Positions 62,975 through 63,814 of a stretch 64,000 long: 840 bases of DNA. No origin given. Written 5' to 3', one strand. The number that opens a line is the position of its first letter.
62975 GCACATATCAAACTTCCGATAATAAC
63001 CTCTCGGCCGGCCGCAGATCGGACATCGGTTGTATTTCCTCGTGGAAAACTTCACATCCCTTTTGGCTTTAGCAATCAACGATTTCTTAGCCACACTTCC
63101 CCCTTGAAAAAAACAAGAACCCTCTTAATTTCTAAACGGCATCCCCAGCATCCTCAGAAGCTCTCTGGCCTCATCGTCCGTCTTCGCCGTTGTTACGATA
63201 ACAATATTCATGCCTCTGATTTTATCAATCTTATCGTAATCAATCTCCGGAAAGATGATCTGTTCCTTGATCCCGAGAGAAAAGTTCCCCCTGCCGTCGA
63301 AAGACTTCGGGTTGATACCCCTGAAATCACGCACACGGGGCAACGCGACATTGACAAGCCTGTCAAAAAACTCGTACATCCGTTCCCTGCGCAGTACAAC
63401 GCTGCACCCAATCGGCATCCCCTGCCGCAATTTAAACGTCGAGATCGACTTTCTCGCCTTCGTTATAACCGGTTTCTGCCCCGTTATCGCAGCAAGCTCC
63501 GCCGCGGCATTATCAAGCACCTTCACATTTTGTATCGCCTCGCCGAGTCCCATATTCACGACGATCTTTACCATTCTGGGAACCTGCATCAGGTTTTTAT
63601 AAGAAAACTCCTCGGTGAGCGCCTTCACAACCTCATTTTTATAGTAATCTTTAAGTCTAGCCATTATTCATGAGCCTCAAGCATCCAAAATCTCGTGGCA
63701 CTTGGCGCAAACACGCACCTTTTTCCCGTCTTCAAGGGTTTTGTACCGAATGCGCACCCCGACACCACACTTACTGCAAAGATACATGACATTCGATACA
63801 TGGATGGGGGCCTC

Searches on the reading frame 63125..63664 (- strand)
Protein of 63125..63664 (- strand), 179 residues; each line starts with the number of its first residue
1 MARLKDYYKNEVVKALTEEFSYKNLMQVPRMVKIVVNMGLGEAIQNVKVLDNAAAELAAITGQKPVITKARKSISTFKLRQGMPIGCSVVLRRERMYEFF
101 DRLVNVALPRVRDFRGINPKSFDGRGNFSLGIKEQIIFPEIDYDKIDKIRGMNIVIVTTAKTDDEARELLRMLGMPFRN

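Call 56: search_protein_families(library=pfam, proteins=[window:63125-63664:-], max_evalue=0.0001)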
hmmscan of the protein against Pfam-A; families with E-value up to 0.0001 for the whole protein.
window:63125-63664:- (179 aa): 2 families
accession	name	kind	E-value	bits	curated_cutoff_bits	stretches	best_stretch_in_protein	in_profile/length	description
PF00673.26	Ribosomal_L5_C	-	1.3e-43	147.4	27.8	1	84-177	1-94/94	ribosomal L5P family C-terminus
PF00281.24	Ribosomal_L5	-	8.7e-28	96.8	34.9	1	24-80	1-57/57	Ribosomal protein L5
